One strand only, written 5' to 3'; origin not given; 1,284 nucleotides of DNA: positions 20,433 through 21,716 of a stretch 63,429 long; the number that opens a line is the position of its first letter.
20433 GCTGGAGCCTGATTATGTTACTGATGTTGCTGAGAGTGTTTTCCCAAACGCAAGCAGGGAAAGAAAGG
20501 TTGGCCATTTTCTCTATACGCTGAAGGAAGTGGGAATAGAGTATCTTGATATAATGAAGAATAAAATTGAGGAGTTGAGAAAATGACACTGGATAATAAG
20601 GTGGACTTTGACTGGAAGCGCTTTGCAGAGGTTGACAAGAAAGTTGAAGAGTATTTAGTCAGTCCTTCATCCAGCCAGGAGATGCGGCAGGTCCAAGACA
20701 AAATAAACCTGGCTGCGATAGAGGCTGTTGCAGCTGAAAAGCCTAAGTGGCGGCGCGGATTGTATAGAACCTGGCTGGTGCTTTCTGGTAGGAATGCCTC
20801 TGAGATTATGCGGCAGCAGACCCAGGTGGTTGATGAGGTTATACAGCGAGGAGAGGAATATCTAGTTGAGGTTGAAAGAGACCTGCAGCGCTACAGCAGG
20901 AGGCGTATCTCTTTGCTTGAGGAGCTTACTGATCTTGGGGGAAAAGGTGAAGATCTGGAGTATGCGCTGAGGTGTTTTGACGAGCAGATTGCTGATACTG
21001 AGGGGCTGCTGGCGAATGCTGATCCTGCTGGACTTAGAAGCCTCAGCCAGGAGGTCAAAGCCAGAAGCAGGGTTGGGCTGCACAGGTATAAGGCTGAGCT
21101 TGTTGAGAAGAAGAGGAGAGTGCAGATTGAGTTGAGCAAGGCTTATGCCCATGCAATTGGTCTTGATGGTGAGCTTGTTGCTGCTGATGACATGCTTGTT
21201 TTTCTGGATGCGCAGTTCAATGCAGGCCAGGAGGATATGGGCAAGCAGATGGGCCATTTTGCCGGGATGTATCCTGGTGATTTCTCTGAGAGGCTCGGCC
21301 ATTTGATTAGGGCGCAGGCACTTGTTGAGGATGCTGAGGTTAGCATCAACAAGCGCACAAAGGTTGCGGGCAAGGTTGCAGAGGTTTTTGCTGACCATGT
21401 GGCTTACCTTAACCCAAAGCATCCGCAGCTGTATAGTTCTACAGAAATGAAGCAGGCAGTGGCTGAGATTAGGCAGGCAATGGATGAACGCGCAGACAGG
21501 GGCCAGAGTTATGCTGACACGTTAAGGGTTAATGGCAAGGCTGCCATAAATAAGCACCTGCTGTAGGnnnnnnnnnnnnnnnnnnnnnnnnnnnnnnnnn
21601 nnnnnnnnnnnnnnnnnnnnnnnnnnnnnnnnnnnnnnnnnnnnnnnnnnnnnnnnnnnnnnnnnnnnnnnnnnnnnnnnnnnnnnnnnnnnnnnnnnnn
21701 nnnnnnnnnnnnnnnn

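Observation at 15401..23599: ORFan double operon of secreted, membrane and coiled-coil proteins around a classic AAA+ ATPase: candidate undescribed membrane-associated machine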

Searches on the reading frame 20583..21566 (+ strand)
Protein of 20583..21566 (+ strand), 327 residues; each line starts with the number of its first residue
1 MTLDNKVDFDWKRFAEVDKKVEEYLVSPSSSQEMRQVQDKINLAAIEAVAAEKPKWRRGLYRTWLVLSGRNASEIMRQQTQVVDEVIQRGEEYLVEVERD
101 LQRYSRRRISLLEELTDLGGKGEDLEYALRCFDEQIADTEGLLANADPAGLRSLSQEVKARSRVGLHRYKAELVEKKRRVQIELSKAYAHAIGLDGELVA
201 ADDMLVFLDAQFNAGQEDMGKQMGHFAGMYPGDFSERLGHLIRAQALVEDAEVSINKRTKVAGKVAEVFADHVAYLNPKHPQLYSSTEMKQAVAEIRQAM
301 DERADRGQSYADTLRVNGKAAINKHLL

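Call 5: search_protein_families(library=pfam, max_evalue=0.1, proteins=[window:20583-21566:+])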
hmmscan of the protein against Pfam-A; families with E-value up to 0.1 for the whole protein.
window:20583-21566:+ (327 aa): 2 families
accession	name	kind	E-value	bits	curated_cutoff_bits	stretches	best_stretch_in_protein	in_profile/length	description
PF24319.2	DUF7491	-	0.032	14.9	30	1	76-136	19-79/90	Coiled-coil region of unknown function (DUF7491)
PF08359.16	TetR_C_4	-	0.066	13.8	21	0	245-302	6-64/133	YsiA-like protein, C-terminal region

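Call 6: search_protein_families(library=phrogs, max_evalue=0.1, proteins=[window:20583-21566:+])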
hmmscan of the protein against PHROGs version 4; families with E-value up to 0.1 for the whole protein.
window:20583-21566:+ (327 aa): 1 family
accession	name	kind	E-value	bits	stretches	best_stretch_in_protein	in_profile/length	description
phrog_12942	-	unknown function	0.088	13.6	1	156-192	52-88/197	-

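Call 7: search_protein_families(library=ncbifam, max_evalue=0.1, proteins=[window:20583-21566:+])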
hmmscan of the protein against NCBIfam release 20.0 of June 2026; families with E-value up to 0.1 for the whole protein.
window:20583-21566:+ (327 aa): 0 families

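Call 21: search_protein_families(library=padloc, max_evalue=0.1, proteins=[window:20583-21566:+])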
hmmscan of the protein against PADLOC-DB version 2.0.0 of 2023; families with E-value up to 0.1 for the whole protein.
window:20583-21566:+ (327 aa): 0 families

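Call 24: find_homologous_proteins(query=window:20583-21566:+, max_evalue=0.001)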
Query window:20583-21566:+ (327 aa): 1 proteins with E <= 0.001 among 6966 candidates.
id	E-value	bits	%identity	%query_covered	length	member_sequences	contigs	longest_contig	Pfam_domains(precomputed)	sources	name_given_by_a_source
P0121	3.7e-208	708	100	100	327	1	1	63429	-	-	-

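Call 49: find_homologous_proteins(query=A1, max_evalue=0.001)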
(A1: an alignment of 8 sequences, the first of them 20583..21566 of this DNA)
Query A1 (8 sequences) (327 aa, profile of the alignment): 2 proteins with E <= 0.001 among 8000 candidates.
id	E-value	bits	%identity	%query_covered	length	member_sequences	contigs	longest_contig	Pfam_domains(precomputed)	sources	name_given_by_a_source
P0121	4.5e-110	386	100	100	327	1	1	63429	-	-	-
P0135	2.2e-109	384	36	18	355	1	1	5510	-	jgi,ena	-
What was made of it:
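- Tried and rejected: Single-sequence and 8-sequence profile searches with X against 5.8 billion proteins returned only the window protein and one homologue, because coiled-coil words saturate the candidate list (calls 24, 49).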

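Call 77: search_solved_structures(query=A1, max_evalue=1)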
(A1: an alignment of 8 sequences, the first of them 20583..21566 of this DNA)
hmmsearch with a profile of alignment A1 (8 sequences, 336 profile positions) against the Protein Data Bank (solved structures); distinct sequences matched with E-value up to 1: 53.
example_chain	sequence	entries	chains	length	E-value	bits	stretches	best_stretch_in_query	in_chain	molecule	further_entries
6x59_K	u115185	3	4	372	0.0077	18.6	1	175-257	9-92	Cyclic GMP-AMP synthase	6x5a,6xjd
5n6i_A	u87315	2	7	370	0.0077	18.6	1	175-257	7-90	Cyclic GMP-AMP synthase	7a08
4ley_A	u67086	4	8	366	0.0087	18.4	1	175-257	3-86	Cyclic GMP-AMP synthase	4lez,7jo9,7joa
7tz7_B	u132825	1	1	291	0.0096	18.2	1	86-219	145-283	Isoform 3 of Phosphatidylinositol 3-kinase regulatory subunit alpha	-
4zop_B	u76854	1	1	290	0.0099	18.2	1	86-219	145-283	Phosphatidylinositol 3-kinase regulatory subunit alpha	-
7pg5_B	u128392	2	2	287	0.011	18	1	86-219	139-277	Phosphatidylinositol 3-kinase regulatory subunit alpha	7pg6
8am0_B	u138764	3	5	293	0.012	18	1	86-219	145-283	Isoform 3 of Phosphatidylinositol 3-kinase regulatory subunit alpha | Phosphatidylinositol 3-kinase regulatory subunit alpha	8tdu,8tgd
4jps_B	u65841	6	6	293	0.012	18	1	86-219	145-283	Phosphatidylinositol 3-kinase regulatory subunit alpha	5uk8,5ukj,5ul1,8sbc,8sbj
7buj_A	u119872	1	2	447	0.014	17.7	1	175-257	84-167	Cyclic GMP-AMP synthase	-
2rd0_B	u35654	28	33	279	0.016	17.5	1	86-220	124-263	Phosphatidylinositol 3-kinase regulatory subunit alpha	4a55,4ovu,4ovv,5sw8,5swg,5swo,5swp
5xgj_B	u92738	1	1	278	0.016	17.5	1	86-220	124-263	Phosphatidylinositol 3-kinase regulatory subunit alpha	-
5xgh_B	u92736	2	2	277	0.016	17.5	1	86-220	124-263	Phosphatidylinositol 3-kinase regulatory subunit alpha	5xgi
7bum_A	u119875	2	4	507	0.019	17.3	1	175-257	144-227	Cyclic GMP-AMP synthase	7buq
4zry_B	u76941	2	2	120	0.02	17.2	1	167-249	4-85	Keratin, type II cytoskeletal 1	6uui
8ts7_B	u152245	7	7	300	0.031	16.6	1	86-222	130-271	Phosphatidylinositol 3-kinase regulatory subunit alpha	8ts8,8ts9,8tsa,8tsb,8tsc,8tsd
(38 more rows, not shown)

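Call 92: predict_structure(alignment_id=A11)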
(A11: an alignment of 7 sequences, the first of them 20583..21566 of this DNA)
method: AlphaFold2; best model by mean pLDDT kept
length: 327 residues; sequences in the alignment: 7
mean_pLDDT: 65.1   pTM: 0.49
mean pLDDT of the five models: 65.1, 64.2, 55.7, 55.4, 55.4
residues with pLDDT >= 90: 13; 70-90: 137; 50-70: 90; < 50: 87
segments of 3 or more residues with pLDDT < 50: 1-9, 21-30, 227-242, 244-293
pLDDT, mean of each block of 10 residues (from residue 1): 39 57 45 56 64 70 67 58 67 78 85 87 87 89 78 82 90 89 87 84 78 67 51 39 43 42 38 31 37 55 67 76 70
secondary structure, 60 per line:
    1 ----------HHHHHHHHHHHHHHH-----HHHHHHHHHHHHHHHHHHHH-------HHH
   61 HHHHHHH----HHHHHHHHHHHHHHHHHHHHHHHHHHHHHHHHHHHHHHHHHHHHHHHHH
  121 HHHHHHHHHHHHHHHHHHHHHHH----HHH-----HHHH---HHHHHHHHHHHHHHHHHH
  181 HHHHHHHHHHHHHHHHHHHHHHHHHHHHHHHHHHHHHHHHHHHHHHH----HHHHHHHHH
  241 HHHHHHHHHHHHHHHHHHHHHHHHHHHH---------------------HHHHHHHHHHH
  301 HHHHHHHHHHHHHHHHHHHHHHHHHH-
elements in order: H11-25 H31-50 H58-67 H72-143 H156-159 H163-227 H232-268 H290-326
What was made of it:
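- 20583..21566 (+): X, a 327-aa helical protein whose core is a roughly 100-Angstrom antiparallel helical hairpin. It is the constant upstream partner of the AAA gene. The AlphaFold2 model has H72-143 and H163-227 at pLDDT about 80-90 (call 92).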

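Call 95: fold_search(model_id=the predicted structure, library=pdb)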
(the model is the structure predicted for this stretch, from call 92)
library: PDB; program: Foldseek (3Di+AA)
matches with E <= 10: 626; with E <= 0.001: 0
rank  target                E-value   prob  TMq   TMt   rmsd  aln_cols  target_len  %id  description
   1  5xg2                  5.5e-02  0.97  0.31  0.40  28.0       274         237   17  Crystal structure of a coiled-coil segment (residues 345-468 and 694-814) of Pyrococcus yayanosii Smc (released 2017-06-07)
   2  6ek4_A                9.2e-02  0.60  0.19  0.18  15.6       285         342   10  PaxB from Photorhabdus luminescens (released 2018-05-16)
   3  8tzl_E                9.7e-02  0.96  0.29  0.28  12.9       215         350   17  Cryo-EM structure of Vibrio cholerae FtsE/FtsX/EnvC complex, full-length (released 2023-12-20)
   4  5nnv_B                9.7e-02  0.66  0.21  0.29  22.2       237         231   14  Structure of a Bacillus subtilis Smc coiled coil middle fragment (released 2017-06-21)
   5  4tql_A                1.1e-01  0.75  0.22  0.29  18.8       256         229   13  Computationally designed three helix bundle (released 2014-10-15)
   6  6ek4_C                1.3e-01  0.60  0.21  0.21  12.9       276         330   11  PaxB from Photorhabdus luminescens (released 2018-05-16)
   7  4cgk_B                1.4e-01  0.80  0.26  0.25  13.8       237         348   13  Crystal structure of the essential protein PcsB from Streptococcus pneumoniae (released 2014-05-21)
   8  5nnv_D                1.5e-01  0.84  0.31  0.37  32.5       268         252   16  Structure of a Bacillus subtilis Smc coiled coil middle fragment (released 2017-06-21)
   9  8i7r_B4               1.5e-01  0.41  0.20  0.21  23.2       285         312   14  In situ structure of axonemal doublet microtubules in mouse sperm with 48-nm repeat (released 2023-10-11)
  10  5m4y_E                1.7e-01  0.63  0.19  0.30  28.3       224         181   10  Crystal structure of the Sec3/Sso2 complex at 2.20 angstrom resolution (released 2017-02-08)
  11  8iyj_S0               1.7e-01  0.54  0.23  0.23  22.7       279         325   12  Cryo-EM structure of the 48-nm repeat doublet microtubule from mouse sperm (released 2023-07-05)
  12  9qwr_B                1.8e-01  0.91  0.26  0.44  33.3       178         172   10  MIC60 helical bundle dimer (released 2026-02-25)
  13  8i21_A                1.8e-01  0.82  0.28  0.34  21.8       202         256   15  Cryo-EM structure of 6-subunit Smc5/6 arm region (released 2024-06-26)
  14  7nna                  1.9e-01  0.72  0.20  0.33  32.0       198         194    9  Toxin Import Through the Antibiotic Efflux Channel TolC (released 2021-07-07)
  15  8wjo_A                2.0e-01  0.84  0.36  0.38  43.7       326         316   12  Cryo-EM structure of 8-subunit Smc5/6 arm region (released 2024-06-26)
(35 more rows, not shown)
